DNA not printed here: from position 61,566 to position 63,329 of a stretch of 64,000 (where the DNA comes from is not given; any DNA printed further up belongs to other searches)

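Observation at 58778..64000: Sulfation cluster: ASST-like protein, small membrane protein, membrane-anchored PAPS-type sulfotransferase, cysD and a fused cysNC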

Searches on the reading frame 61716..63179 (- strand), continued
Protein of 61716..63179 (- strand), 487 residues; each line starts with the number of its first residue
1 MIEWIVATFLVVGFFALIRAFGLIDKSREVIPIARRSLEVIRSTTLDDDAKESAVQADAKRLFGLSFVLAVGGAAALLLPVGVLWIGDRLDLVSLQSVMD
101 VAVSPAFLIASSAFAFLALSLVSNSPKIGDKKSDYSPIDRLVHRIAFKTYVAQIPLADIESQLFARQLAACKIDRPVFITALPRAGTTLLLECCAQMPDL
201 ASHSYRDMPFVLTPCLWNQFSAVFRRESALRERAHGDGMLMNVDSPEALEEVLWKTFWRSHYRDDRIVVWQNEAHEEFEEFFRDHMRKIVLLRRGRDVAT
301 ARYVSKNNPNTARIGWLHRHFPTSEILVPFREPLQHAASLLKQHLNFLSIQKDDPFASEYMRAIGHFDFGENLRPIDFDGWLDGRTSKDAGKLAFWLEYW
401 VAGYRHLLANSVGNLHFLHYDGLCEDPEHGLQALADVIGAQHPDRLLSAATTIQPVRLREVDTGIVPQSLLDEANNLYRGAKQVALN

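Call 23: search_solved_structures(query=A2, max_evalue=1, show_alignments=3)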
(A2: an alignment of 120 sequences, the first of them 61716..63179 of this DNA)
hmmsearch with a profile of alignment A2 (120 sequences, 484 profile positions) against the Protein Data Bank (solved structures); distinct sequences matched with E-value up to 1: 7.
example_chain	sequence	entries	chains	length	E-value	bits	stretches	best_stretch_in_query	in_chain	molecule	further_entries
5wrj_A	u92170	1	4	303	0.0016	20.5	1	166-220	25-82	Protein-tyrosine sulfotransferase 1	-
5wri_A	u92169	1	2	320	0.002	20.2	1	166-220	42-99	Protein-tyrosine sulfotransferase 1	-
9wp1_A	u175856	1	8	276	0.0029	19.6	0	171-220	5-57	Protein-tyrosine sulfotransferase 1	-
2zq5_A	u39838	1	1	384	0.05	15.6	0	168-190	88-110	Putative uncharacterized protein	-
9wwe_A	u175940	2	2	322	0.068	15.1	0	174-198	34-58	Protein-tyrosine sulfotransferase 2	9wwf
3ap1_A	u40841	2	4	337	0.076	15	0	174-198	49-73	Protein-tyrosine sulfotransferase 2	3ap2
3ap3_A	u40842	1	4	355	0.097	14.6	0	174-198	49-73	Protein-tyrosine sulfotransferase 2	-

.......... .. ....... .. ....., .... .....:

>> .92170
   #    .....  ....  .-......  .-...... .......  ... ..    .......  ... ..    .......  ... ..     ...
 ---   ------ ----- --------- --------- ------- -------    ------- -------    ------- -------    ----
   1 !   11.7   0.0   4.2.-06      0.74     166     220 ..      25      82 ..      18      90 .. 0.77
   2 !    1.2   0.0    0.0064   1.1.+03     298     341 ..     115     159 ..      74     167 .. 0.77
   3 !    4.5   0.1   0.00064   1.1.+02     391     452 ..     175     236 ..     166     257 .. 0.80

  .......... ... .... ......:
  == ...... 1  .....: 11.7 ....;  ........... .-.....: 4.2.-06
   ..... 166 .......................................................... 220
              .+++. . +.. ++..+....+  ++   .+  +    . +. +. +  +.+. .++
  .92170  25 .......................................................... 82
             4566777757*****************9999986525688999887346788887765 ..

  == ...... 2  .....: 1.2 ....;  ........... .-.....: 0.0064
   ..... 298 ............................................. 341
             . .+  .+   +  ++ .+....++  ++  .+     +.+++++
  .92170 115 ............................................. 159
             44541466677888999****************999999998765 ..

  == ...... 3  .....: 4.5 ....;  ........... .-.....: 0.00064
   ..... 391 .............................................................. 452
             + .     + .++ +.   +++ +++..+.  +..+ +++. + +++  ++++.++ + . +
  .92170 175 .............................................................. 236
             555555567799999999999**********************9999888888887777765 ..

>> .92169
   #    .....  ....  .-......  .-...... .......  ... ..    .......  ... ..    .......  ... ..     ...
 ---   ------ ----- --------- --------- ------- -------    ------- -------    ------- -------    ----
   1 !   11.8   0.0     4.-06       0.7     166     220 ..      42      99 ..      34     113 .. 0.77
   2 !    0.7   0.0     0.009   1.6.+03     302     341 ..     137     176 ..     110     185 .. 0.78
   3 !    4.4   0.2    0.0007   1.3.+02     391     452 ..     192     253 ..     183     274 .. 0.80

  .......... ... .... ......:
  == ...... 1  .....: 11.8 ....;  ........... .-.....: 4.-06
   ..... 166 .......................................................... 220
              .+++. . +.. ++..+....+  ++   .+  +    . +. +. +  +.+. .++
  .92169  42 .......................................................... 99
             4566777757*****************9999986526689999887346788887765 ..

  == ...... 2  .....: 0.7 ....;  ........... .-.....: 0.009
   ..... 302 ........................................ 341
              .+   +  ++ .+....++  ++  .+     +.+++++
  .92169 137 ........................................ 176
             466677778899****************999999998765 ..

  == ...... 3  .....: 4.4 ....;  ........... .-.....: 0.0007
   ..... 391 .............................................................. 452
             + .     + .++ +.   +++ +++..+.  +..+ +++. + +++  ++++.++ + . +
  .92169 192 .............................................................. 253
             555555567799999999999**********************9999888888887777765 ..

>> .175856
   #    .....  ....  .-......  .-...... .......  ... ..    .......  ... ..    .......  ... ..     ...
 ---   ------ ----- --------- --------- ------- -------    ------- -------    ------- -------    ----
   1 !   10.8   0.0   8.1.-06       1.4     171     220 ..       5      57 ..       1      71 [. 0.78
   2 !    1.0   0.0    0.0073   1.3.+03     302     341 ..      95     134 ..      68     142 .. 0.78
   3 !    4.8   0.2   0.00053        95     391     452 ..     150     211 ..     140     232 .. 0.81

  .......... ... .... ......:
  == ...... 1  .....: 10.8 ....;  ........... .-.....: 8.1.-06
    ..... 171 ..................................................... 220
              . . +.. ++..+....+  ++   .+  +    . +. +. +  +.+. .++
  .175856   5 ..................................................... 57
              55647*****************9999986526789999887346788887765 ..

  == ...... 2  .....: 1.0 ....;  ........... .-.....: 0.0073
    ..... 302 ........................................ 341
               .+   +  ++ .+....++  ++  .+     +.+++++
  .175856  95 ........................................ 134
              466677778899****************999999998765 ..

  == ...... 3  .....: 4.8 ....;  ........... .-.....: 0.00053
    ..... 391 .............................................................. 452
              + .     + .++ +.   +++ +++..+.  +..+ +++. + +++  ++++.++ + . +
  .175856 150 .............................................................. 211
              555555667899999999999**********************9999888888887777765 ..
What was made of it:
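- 62610..62636 (-): 5'-PSB motif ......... (P183, R184, G186, T187, T188 are invariant). It aligns with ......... of TPST1 (call 23).
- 62163..62189 (-): Candidate 3'-PB, R331-x7-S339 (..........). The K306 motif (SKNN) lies at 62256-62267. HMMER aligns this stretch with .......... of TPST1, and SKNN with NKDP (call 23).
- On PAPS-dependent sulfotransferase (Pfam Sulfotransfer_3; TPST/Stf-like): The motif aligns with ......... of TPST1 (call 23). R331-x7-S339 aligns with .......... of TPST1, and K306 (SKNN) aligns with NKDP (call 23).
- Closest known: Tyrosylprotein sulfotransferases and RaxST. Different: The catalytic Glu of TPST aligns with His/Cys here (call 23).
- Closest known: Mycobacterial Stf sulfotransferases with CysNC. 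Different: Sequence similarity is marginal (2zq5, E 0.05; call 23).
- The TPST1 alignment covers the 5'-PSB, the K motif and R-x7-S (call 23).
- Tried and rejected: The TPST alignment places the Arg/Ser pair at R331/S339, and RYVSKNN holds the conserved Lys (call 23).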

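Call 30: search_solved_structures(query=A3, max_evalue=10, show_alignments=3)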
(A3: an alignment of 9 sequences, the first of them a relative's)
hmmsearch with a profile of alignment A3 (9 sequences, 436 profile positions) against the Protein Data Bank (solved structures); distinct sequences matched with E-value up to 10: 6.
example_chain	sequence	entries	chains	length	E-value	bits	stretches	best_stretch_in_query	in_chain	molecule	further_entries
9kf6_A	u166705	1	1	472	0.00094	20.9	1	279-400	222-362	Sulfotransferase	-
9kf4_A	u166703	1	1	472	0.0014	20.3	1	279-400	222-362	Sulfotransferase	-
7ec7_A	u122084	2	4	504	0.011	17.3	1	273-354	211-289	Glycosyl transferase, group 1 family protein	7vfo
7ec1_A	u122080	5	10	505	0.011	17.3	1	273-354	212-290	Glycosyl transferase, group 1 family protein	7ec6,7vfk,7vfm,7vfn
7ec3_A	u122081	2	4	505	0.011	17.3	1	273-354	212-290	Glycosyl transferase, group 1 family protein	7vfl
3no2_A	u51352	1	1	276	1.1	10.8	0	156-411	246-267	uncharacterized protein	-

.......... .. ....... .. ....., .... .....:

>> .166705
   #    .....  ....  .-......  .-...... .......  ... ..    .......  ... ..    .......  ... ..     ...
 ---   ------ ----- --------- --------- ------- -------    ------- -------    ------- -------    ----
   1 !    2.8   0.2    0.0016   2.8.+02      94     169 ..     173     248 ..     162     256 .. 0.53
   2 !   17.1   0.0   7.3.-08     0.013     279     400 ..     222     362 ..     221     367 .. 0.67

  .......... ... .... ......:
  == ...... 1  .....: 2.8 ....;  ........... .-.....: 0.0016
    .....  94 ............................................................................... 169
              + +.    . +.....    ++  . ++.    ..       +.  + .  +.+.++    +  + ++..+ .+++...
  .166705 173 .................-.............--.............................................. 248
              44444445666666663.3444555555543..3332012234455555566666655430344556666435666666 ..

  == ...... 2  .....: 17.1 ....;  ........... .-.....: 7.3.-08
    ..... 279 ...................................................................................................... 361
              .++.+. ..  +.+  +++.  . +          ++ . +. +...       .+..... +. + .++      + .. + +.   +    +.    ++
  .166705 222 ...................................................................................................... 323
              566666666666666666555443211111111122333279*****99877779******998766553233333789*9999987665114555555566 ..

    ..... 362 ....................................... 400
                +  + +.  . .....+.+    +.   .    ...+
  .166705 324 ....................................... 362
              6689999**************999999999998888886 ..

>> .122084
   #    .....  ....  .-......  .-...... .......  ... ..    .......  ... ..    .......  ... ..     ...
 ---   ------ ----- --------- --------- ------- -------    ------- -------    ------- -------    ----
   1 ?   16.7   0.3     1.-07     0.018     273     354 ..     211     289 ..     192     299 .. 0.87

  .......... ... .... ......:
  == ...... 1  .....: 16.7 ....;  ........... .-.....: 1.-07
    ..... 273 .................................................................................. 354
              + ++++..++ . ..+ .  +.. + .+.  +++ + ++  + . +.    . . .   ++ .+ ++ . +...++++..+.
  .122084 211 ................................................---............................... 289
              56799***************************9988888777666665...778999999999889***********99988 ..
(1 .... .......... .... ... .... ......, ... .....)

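Call 34: predict_structure(alignment_id=A2)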
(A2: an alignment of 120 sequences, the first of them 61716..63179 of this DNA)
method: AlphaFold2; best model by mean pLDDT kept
length: 487 residues; sequences in the alignment: 120
mean_pLDDT: 90.1   pTM: 0.76
mean pLDDT of the five models: 90.1, 90.1, 89.6, 87.8, 86.9
residues with pLDDT >= 90: 320; 70-90: 152; 50-70: 8; < 50: 7
segments of 3 or more residues with pLDDT < 50: 124-130
pLDDT, mean of each block of 10 residues (from residue 1): 89 89 87 83 85 92 92 91 92 90 85 75 49 71 85 89 94 95 95 94 92 92 82 80 90 93 94 88 97 93 96 93 97 97 94 88 91 95 95 98 96 90 96 96 95 90 93 98 93
secondary structure, 60 per line:
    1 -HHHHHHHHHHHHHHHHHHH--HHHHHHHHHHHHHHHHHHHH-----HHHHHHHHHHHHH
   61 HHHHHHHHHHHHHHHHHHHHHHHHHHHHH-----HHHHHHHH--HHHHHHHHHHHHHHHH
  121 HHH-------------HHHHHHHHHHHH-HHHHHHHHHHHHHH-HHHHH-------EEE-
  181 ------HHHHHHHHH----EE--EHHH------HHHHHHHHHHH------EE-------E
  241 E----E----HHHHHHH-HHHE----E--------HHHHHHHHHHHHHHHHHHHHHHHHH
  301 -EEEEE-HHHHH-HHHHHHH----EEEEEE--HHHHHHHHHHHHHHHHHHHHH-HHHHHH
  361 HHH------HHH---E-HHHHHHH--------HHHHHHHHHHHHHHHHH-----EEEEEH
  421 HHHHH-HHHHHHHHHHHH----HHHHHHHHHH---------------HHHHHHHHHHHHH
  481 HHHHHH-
elements in order: H2-20 H23-42 H48-89 H95-102 H105-123 H137-148 H150-163 H165-169 E177-179 H187-195 H214-224 H251-257 H276-300 E302-306 H308-312 H314-320 E325-330 H333-353 H355-363 H378-384 H393-409 E415-419 H420-425 H427-438 H443-452 H468-486
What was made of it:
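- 61716..63179 (-): 487-aa PAPS-type sulfotransferase (Sulfotransfer_3, TPST/Stf-like). An N-terminal 3-TM domain (62811-63179) precedes the catalytic domain (61719-62672). Model pLDDT is 90.1 (call 34).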

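Call 36: fold_search(model_id=the predicted structure, library=pdb)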
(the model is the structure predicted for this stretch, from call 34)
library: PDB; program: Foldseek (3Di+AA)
matches with E <= 10: 563; with E <= 0.001: 16
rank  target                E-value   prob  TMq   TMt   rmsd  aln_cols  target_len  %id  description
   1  2zq5                  2.4e-06  1.00  0.37  0.47  11.2       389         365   14  Crystal structure of sulfotransferase STF1 from Mycobacterium tuberculosis H37Rv (type1 form) (released 2009-09-29)
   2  2z6v                  3.3e-06  1.00  0.38  0.45   9.3       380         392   14  Crystal structure of sulfotransferase STF9 from Mycobacterium avium (released 2008-09-09)
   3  3ap1_A                6.8e-06  1.00  0.31  0.47  10.4       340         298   15  Crystal structure of human tyrosylprotein sulfotransferase-2 complexed with PAP and C4 peptide (released 2011-10-26)
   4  3ap3_B                8.5e-06  1.00  0.31  0.50  10.9       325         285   13  Crystal structure of human tyrosylprotein sulfotransferase-2 complexed with PAP (released 2011-10-26)
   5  3ap3_C                1.0e-05  1.00  0.31  0.49   9.2       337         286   13  Crystal structure of human tyrosylprotein sulfotransferase-2 complexed with PAP (released 2011-10-26)
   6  9wwe                  1.2e-05  1.00  0.32  0.48   9.7       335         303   14  Crystal structure of human tyrosylprotein sulfotransferase 2 (TPST2) in cation-bound state (released 2025-12-31)
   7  5wri_A                1.2e-05  1.00  0.32  0.52   9.5       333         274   12  Crystal structure of human tyrosylprotein sulfotransferase-1 complexed with PAP and C4 peptide (released 2017-09-13)
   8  3ap2_B                1.3e-05  1.00  0.31  0.48  10.0       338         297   14  Crystal structure of human tyrosylprotein sulfotransferase-2 complexed with PAP,C4 peptide, and phosphate ion (released 2011-10-26)
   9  8w5z_A                2.0e-05  1.00  0.32  0.45   9.1       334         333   14  Crystal structure of tick tyrosylprotein sulfotransferase reveals the activation mechanism of tick anticoagulant prote (released 2024-04-10)
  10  5wrj_C                2.2e-05  1.00  0.31  0.51  10.5       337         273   13  Crystal structure of human tyrosylprotein sulfotransferase-1 complexed with PAP and gastrin peptide (released 2017-09-06)
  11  3ap3_A                3.1e-05  1.00  0.31  0.50   9.6       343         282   11  Crystal structure of human tyrosylprotein sulfotransferase-2 complexed with PAP (released 2011-10-26)
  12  3ap1_B                3.5e-05  1.00  0.31  0.47   9.8       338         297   14  Crystal structure of human tyrosylprotein sulfotransferase-2 complexed with PAP and C4 peptide (released 2011-10-26)
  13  5wrj_A                3.7e-05  1.00  0.32  0.52   9.6       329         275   14  Crystal structure of human tyrosylprotein sulfotransferase-1 complexed with PAP and gastrin peptide (released 2017-09-06)
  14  3ap2_A                4.4e-05  1.00  0.32  0.49   9.9       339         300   14  Crystal structure of human tyrosylprotein sulfotransferase-2 complexed with PAP,C4 peptide, and phosphate ion (released 2011-10-26)
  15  3ap3_D                2.0e-04  1.00  0.31  0.49  11.0       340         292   12  Crystal structure of human tyrosylprotein sulfotransferase-2 complexed with PAP (released 2011-10-26)
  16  4gbm                  2.0e-04  1.00  0.29  0.46  12.4       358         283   14  Sulfotransferase Domain from the Curacin Biosynthetic Pathway (released 2012-10-17)
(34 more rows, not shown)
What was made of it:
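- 61716..63179 (-): Foldseek matches Stf1 2zq5, Stf9 2z6v, TPST1/2 and CurM ST at probability 1.0 (call 36).
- On PAPS-dependent sulfotransferase (Pfam Sulfotransfer_3; TPST/Stf-like): Foldseek gives probability 1.0 to 2zq5, 2z6v, 3ap1, 5wri and 4gbm (calls 34, 36).
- On Two-step sulfation system (Cpz6/Cpz8/Cpz4 type): TPST and Stf enzymes are much closer (call 36).
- Closest known: Tyrosylprotein sulfotransferases and RaxST. Same: A Sulfotransfer_3 fold and PAPS-binding motifs (calls 23, 36).
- Closest known: Mycobacterial Stf sulfotransferases with CysNC. Same: Stf1 and Stf9 are the top fold hits of the ST (call 36).
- Its best PDB folds are all PAPS enzymes: Stf1, Stf9, TPST1/2 and CurM ST (calls 34, 36). 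The ST's closest sequence matches among solved structures are TPST1/2 (call 23), and TPSTs are among its top fold hits (call 36).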
